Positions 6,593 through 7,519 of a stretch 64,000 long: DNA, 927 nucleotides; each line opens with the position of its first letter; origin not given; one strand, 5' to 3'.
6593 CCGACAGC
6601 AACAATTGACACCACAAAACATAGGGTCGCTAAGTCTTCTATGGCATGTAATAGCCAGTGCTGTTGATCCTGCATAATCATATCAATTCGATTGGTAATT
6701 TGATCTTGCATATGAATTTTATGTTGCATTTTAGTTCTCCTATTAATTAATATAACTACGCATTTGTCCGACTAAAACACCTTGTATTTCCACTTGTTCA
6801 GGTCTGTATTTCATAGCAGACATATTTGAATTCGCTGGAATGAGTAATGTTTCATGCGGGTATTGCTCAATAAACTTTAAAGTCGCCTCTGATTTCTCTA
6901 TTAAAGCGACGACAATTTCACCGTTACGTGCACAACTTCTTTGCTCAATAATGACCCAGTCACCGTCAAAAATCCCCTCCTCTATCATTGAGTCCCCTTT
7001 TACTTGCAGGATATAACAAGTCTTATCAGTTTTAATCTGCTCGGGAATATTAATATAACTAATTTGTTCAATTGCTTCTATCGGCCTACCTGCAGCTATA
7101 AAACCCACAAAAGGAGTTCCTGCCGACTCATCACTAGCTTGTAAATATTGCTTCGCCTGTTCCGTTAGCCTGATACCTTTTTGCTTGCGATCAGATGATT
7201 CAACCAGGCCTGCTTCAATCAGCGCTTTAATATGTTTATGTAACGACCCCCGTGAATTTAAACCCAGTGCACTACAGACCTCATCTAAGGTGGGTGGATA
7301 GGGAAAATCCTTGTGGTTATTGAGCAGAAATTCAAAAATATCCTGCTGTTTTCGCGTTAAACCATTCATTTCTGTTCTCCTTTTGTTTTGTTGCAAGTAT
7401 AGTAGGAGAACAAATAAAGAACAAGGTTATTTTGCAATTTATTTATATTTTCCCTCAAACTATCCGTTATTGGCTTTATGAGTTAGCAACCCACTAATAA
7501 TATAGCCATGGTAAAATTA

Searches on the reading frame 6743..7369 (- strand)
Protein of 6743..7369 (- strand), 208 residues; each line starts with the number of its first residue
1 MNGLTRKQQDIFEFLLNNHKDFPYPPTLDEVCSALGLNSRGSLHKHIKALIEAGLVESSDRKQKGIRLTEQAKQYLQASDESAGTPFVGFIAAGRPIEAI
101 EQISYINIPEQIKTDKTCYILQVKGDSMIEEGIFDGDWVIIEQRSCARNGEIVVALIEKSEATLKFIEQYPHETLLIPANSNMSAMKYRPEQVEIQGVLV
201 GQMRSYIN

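Call 4: search_protein_families(library=ncbifam, proteins=[window:6743-7369:-])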
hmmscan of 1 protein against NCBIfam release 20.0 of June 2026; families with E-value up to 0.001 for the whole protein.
window:6743-7369:- (208 aa): 2 families
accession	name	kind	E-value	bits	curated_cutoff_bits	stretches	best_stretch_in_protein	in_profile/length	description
TIGR00498.1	lexA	equivalog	2.8e-47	161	110.95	1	1-205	1-201/203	transcriptional repressor LexA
NF007621.2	PRK10276.1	subfamily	1.2e-15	57.5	110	1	111-200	22-111/115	translesion error-prone DNA polymerase V autoproteolytic subunit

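Call 9: find_related_loci(query=window:6743-7369:-, collection=genome_contigs, flank=3000)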
Query window:6743-7369:- (208 aa) in genome_contigs; peptide patterns used: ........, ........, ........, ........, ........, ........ (x = any residue, [..] = any of these).
399 stretches matched a pattern; 296 encode a relative of the query (tblastn E <= 1e-3); the best 80 are kept; 80 distinct loci.
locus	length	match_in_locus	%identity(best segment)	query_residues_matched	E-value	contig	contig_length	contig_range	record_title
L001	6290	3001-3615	87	4-208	8e-124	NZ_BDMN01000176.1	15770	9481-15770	Bathymodiolus platifrons methanotrophic gill symbiont strain HPD1508-B01-01, whole genome shotgun sequence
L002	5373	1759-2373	88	4-208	1e-123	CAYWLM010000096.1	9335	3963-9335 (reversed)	MAG TPA_asm: uncultured Methylomonas sp. isolate binchicken_co243_223 genome assembly, contig: NODE_6809_length_9335_cov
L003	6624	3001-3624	84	1-208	3e-120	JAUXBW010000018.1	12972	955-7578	MAG: Methyloprofundus sp. isolate CSMAG_2809 CSMAG_2809_k117_1685341_length_12972_cov_16.0000, whole genome shotgun sequ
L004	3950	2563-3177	82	4-208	2e-118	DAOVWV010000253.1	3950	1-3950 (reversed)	MAG TPA_asm: Methyloprofundus sp. isolate CSMAG_1740 CSMAG_1740_k141_742300_length_3950_cov_14.0000, whole genome shotgu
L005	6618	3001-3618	83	1-206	2e-116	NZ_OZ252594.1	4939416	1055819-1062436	MAG: Methyloprofundus sp. isolate 22c1434b-94e5-42e0-96fa-434c419c42c8 chromosome 1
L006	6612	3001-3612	81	4-208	6e-115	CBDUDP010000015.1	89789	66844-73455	MAG TPA_asm: uncultured Gammaproteobacteria bacterium isolate SRR5469068_concoct_41 genome assembly, contig: ERZ511469.8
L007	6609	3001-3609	82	4-207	3e-115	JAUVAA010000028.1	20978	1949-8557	MAG: bacterium isolate CSMAG_207 CSMAG_207_k127_5482064_length_20978_cov_100.3955, whole genome shotgun sequence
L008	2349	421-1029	82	4-207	9e-120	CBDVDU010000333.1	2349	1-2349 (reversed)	MAG TPA_asm: uncultured Gammaproteobacteria bacterium isolate SRR21487744_concoct_176 genome assembly, contig: ERZ257484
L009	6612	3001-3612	81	4-207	6e-113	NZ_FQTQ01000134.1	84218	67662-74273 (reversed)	Methanotrophic endosymbiont of Bathymodiolus puteoserpentis (Logatchev) isolate BPUTEOMOX, whole genome shotgun sequence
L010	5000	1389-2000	81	4-208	7e-113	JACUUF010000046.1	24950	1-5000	MAG: Methyloprofundus sp. isolate Kmv24 NODE_938_length_24950_cov_137.336774, whole genome shotgun sequence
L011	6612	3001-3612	77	1-206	5e-107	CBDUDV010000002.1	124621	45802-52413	MAG TPA_asm: uncultured bacterium isolate SRR5469068_concoct_4 genome assembly, contig: ERZ511469.34, whole genome shotg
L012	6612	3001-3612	78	1-206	7e-106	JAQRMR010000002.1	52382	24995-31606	MAG: Methyloprofundus sp. isolate MAG1 MAG4_2, whole genome shotgun sequence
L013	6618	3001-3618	73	1-206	6e-105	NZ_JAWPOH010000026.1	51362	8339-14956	Methylobacter svalbardensis strain LS7T4A Scaffold26, whole genome shotgun sequence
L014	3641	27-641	74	4-208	5e-105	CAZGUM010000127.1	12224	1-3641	MAG TPA_asm: uncultured Methylomonas sp. isolate binchicken_co284_175 genome assembly, contig: NODE_5116_length_12224_co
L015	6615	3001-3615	73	4-208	1e-104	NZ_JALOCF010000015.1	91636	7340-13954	MAG: Methylobacter sp. isolate SO_2017_LW4 bin 67 scaffold_758_c1_LW137-91_2017, whole genome shotgun sequence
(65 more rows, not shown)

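Call 22: search_solved_structures(query=window:6743-7369:-, show_alignments=5, max_evalue=0.00001)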
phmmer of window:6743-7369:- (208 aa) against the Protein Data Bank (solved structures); distinct sequences matched with E-value up to 0.00001: 21.
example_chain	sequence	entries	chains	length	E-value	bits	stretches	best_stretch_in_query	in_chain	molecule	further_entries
3k2z_A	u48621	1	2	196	9.8e-27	96.9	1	4-204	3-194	LexA repressor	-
7b5g_A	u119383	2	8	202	4.7e-25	91.5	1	1-204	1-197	LexA repressor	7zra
7ocj_A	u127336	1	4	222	6.4e-25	91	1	1-204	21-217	LexA repressor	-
1jhh_A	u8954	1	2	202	1.2e-24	90.1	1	1-204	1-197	LEXA REPRESSOR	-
3jso_A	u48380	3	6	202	2.9e-24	88.9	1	1-204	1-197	LexA repressor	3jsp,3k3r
8trg_I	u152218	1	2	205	3.1e-24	88.8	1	1-204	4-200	LexA repressor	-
1jhf_A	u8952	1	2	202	4.5e-24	88.3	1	1-204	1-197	LEXA REPRESSOR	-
8s7g_A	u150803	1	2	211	1.5e-22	83.3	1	4-204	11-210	LexA repressor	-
6a2q_A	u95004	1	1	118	4.7e-14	55.6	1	94-182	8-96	LexA repressor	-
1jhc_A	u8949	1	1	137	5.3e-14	55.4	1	80-205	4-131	LEXA REPRESSOR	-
6a2r_A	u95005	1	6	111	6.3e-14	55.1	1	96-182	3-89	LexA repressor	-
6a2s_A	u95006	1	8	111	1.7e-13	53.8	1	96-182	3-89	LexA repressor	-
6a2t_A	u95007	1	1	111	3.9e-13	52.6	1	96-181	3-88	LexA repressor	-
1jhe_A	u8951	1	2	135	7.3e-13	51.7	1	80-204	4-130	LEXA REPRESSOR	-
8gms_A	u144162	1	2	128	1e-12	51.2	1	84-204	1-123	LexA repressor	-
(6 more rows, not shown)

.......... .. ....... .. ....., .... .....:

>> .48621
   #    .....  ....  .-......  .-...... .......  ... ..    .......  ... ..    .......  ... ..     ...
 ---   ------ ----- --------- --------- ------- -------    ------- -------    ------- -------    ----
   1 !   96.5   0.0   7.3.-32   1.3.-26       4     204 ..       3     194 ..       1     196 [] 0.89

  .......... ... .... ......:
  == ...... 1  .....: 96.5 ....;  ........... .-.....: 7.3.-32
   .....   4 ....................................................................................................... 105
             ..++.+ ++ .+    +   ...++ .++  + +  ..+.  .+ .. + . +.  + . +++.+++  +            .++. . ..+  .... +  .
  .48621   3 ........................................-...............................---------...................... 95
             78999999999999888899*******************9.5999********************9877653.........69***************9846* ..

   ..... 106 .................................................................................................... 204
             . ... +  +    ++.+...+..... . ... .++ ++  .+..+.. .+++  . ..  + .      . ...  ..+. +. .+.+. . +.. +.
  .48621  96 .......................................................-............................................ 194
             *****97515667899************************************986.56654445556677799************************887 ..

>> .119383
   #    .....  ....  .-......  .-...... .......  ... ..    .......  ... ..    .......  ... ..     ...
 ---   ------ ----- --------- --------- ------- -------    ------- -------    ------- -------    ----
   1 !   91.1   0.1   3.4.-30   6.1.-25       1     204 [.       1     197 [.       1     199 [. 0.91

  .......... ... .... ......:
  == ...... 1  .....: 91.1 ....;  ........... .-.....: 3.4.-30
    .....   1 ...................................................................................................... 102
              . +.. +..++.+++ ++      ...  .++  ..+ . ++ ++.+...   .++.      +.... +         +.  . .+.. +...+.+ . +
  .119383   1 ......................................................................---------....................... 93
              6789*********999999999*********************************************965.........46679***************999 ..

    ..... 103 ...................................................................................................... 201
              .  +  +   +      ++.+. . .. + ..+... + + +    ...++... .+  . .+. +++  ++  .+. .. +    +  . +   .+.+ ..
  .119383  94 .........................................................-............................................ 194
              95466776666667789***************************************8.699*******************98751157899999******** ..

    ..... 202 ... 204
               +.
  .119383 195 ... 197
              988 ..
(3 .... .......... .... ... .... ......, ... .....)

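Call 55: search_protein_families(library=pfam, proteins=[window:6743-7369:-], max_evalue=0.1)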
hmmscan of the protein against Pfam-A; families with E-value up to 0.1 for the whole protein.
window:6743-7369:- (208 aa): 9 families
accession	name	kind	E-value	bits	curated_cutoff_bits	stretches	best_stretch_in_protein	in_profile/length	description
PF00717.28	Peptidase_S24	-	2.3e-27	95.4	23.3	1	86-200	1-116/116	Peptidase S24-like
PF01726.22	LexA_DNA_bind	-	5.2e-12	45.8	23.7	1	1-63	1-63/65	LexA DNA binding domain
PF12802.13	MarR_2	-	9.9e-05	22.9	27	1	3-59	2-54/61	MarR family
PF12840.13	HTH_20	-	0.00044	20.6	27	1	25-58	18-50/51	Helix-turn-helix domain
PF13463.12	HTH_27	-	0.00083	20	22.2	1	27-71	20-67/68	Winged helix DNA-binding domain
PF04182.18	B-block_TFIIIC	-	0.07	13.6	22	0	30-65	23-59/73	B-block binding subunit of TFIIIC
PF05491.19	RuvB_C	-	0.084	13.3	24.7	0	2-77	2-72/72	RuvB C-terminal winged helix domain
PF08279.18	HTH_11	-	0.088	13.1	25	0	8-66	2-54/55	HTH domain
PF13412.12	HTH_24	-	0.088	12.8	21.9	0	39-57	30-48/48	Winged helix-turn-helix DNA-binding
